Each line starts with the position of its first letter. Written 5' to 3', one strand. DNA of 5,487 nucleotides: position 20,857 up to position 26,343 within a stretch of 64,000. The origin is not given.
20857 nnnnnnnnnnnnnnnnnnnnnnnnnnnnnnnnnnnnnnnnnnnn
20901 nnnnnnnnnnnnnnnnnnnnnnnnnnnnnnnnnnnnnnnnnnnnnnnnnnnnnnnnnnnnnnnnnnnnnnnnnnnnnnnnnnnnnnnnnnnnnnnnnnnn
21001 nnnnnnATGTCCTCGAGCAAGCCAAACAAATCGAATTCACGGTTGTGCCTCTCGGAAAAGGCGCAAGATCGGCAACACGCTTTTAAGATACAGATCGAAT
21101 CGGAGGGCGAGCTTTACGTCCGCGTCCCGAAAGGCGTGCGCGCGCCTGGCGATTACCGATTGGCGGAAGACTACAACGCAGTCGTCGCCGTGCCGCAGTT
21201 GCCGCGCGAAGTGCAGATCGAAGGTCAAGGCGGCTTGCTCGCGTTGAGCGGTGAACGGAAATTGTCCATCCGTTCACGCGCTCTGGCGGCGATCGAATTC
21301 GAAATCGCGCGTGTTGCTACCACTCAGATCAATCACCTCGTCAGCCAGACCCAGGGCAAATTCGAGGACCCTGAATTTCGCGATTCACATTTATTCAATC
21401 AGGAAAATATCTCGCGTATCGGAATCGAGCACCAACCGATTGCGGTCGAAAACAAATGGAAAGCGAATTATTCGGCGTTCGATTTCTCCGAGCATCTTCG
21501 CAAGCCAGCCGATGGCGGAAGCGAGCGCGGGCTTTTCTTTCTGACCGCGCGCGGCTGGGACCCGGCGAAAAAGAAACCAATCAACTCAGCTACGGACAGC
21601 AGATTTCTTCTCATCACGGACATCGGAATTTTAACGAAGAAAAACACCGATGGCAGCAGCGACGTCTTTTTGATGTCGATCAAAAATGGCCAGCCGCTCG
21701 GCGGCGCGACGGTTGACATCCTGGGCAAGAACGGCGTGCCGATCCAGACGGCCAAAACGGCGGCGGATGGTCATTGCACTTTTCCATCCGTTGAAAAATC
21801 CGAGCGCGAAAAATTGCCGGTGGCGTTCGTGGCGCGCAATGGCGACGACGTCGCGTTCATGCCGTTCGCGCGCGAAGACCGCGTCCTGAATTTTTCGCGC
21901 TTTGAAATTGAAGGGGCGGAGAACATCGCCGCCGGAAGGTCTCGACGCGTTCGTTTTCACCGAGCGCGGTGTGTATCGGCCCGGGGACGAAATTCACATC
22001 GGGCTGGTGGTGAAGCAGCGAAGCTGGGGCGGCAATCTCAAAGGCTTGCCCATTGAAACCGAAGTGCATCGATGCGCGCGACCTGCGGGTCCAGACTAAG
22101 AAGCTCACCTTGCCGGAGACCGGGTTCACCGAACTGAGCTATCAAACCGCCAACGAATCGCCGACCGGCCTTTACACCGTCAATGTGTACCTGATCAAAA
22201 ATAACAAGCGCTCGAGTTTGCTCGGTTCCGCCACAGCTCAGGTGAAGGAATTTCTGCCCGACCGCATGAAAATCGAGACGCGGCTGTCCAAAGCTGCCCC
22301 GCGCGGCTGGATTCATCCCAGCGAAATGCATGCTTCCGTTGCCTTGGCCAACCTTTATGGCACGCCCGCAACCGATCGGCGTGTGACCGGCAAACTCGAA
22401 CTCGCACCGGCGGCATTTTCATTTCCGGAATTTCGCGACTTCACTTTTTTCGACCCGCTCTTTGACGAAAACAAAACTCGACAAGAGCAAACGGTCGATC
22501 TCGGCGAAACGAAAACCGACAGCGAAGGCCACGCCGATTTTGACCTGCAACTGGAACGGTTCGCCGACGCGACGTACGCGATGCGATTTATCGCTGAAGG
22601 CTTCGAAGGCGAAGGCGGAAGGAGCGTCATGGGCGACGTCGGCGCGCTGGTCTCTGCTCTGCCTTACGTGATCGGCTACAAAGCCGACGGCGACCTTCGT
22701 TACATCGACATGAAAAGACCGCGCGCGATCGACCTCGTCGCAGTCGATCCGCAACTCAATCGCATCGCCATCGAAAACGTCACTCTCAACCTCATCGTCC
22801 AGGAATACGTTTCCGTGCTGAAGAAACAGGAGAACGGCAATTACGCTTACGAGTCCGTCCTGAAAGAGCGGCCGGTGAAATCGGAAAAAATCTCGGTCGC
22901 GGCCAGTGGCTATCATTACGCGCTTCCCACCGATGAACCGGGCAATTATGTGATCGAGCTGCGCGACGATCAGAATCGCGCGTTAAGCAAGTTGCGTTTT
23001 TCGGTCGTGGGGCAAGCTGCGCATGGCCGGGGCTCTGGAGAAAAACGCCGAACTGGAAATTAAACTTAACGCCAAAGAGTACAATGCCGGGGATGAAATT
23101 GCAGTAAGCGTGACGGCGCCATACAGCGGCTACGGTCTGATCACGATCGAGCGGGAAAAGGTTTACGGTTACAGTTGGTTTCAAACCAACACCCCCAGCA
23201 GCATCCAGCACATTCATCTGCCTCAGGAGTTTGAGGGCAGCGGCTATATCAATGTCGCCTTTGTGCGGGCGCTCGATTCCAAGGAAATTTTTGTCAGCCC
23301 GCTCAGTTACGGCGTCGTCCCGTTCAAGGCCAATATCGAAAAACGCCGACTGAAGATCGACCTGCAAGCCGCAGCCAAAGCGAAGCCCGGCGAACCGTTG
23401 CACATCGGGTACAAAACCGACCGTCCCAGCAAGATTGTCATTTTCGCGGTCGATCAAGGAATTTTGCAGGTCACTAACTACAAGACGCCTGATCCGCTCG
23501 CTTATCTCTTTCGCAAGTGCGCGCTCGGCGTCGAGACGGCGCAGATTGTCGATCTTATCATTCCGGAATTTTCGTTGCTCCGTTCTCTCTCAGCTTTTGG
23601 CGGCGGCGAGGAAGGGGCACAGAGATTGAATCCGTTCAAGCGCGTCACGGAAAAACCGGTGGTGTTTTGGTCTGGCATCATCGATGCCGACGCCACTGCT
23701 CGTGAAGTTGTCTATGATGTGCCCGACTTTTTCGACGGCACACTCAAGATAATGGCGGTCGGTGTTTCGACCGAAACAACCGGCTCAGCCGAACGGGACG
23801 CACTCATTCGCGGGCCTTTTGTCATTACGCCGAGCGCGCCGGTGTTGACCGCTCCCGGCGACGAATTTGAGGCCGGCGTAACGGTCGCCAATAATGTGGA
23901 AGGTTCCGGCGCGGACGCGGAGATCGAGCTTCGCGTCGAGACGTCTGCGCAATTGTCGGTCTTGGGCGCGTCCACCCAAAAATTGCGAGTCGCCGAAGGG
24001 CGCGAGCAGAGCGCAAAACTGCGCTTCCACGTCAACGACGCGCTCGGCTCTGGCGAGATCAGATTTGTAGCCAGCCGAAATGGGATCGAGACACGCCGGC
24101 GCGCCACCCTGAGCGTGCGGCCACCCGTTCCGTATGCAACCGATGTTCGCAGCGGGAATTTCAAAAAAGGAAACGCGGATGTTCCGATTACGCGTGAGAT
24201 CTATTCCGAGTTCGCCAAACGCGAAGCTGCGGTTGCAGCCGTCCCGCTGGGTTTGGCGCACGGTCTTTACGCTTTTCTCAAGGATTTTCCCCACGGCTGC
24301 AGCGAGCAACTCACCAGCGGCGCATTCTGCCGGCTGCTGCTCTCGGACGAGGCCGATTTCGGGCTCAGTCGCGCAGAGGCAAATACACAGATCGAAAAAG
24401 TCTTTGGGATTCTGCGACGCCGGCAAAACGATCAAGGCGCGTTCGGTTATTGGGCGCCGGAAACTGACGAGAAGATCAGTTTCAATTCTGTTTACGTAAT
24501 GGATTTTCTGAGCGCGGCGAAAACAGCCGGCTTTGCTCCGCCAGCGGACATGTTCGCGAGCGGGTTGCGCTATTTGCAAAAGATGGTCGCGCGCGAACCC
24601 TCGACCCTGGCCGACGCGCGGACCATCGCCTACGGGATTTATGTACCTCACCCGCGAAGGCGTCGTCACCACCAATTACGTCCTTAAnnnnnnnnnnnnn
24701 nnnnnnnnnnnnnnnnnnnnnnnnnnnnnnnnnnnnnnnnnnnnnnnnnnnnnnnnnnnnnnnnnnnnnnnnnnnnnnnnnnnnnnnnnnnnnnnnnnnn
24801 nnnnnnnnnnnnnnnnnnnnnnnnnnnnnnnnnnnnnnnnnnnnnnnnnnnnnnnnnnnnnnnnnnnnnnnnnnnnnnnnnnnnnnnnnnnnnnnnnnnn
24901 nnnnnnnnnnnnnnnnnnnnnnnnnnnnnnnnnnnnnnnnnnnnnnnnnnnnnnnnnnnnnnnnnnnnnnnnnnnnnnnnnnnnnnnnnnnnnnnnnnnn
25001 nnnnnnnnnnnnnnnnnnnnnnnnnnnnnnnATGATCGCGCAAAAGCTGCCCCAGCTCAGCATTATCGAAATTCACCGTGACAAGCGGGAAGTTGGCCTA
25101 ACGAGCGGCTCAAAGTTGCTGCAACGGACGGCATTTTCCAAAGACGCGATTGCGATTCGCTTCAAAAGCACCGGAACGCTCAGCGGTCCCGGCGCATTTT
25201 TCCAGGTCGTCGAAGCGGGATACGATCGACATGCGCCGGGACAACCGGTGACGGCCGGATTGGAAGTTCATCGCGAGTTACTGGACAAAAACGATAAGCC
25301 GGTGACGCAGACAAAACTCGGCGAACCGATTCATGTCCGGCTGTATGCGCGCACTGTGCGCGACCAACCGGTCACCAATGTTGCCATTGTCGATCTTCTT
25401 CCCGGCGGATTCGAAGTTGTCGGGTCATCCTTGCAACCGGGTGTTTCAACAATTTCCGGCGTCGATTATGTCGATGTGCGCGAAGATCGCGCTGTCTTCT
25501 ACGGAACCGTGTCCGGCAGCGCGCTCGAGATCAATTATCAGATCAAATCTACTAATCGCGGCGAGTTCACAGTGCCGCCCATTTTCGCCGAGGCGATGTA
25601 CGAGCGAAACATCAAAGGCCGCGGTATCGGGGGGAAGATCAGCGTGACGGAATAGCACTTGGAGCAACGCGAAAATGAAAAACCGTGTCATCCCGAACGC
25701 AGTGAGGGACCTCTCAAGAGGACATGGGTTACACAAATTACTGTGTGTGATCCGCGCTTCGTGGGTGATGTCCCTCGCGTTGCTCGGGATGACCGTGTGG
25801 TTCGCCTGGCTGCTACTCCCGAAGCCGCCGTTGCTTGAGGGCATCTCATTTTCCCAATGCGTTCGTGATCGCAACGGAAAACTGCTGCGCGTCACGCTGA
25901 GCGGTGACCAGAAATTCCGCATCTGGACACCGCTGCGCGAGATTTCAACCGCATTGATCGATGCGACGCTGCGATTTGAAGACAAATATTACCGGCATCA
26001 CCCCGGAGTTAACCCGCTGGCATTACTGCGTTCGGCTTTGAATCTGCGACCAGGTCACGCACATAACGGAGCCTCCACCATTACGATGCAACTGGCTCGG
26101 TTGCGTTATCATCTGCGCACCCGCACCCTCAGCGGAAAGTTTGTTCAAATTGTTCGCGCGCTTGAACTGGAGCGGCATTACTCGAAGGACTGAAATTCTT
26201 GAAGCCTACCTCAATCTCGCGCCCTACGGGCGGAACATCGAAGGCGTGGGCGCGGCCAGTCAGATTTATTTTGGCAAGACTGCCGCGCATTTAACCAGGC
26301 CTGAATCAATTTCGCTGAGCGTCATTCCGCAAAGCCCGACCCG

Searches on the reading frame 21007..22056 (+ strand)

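Call 10: search_protein_families(library=pfam, proteins=[window:21007-22056:+], max_evalue=0.01)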
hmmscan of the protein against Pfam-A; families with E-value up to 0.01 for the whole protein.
window:21007-22056:+ (349 aa): 2 families
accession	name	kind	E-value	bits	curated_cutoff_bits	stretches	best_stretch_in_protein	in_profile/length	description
PF11974.14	bMG3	-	5e-18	65.4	34.9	1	203-305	1-102/103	Bacterial alpha-2-macroglobulin MG3 domain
PF17802.7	SpaA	-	0.0024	18.4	23.1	0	226-263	11-50/91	Prealbumin-like fold domain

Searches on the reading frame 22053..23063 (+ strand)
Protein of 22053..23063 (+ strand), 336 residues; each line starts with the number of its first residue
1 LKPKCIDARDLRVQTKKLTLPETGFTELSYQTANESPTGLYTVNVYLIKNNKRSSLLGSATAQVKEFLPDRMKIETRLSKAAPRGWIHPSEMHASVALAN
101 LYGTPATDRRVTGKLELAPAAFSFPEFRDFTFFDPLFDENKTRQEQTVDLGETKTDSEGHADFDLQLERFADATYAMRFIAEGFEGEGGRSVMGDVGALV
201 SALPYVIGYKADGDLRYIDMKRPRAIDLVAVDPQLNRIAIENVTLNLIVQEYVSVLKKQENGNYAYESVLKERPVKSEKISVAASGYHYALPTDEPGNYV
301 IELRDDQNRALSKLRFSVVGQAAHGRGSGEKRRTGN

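Call 27: search_protein_families(library=pfam, proteins=[window:22053-23063:+], max_evalue=0.01)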
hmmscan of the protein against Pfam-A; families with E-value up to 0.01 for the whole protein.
window:22053-23063:+ (336 aa): 3 families
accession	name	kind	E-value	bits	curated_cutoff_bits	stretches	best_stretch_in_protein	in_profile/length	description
PF17972.7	bMG5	-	8.8e-12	46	26.5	1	71-192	2-117/127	Bacterial Alpha-2-macroglobulin MG5 domain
PF17962.7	bMG6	-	9e-11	42.4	23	1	216-318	9-110/112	Bacterial macroglobulin domain 6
PF01835.25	MG2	-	1.3e-05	25.9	32.8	1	7-59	42-91/96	MG2 domain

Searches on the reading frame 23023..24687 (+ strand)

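Call 26: search_protein_families(library=pfam, proteins=[window:23023-24687:+], max_evalue=0.01)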
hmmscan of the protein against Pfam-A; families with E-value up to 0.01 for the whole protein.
window:23023-24687:+ (554 aa): 2 families
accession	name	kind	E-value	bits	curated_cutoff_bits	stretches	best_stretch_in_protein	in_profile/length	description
PF07703.20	A2M_BRD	-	1.3e-15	58.4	22.7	1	11-149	1-139/140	Alpha-2-macroglobulin bait region domain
PF00207.28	A2M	-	1.6e-09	37.9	21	1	214-301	2-90/92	Alpha-2-macroglobulin family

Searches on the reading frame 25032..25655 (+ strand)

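Call 26: search_protein_families(library=pfam, proteins=[window:25032-25655:+], max_evalue=0.01)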
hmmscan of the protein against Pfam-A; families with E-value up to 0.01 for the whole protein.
window:25032-25655:+ (207 aa): 1 family
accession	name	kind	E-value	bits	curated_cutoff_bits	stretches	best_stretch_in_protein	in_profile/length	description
PF17973.7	bMG10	-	1.5e-18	67.7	26.2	1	76-191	1-129/131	Bacterial Alpha-2-macroglobulin MG10 domain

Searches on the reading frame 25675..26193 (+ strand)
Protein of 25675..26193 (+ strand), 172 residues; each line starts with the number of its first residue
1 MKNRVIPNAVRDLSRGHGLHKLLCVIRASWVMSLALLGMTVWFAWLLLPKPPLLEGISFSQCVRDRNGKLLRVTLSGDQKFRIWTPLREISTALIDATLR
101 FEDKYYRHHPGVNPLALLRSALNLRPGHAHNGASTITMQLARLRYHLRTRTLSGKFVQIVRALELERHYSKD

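Call 26: search_protein_families(library=pfam, proteins=[window:25675-26193:+], max_evalue=0.01)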
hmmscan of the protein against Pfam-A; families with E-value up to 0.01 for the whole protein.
window:25675-26193:+ (172 aa): 1 family
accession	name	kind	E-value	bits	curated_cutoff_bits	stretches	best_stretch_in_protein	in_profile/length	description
PF00912.28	Transgly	-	2.9e-22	79.4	27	1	73-172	7-105/178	Transglycosylase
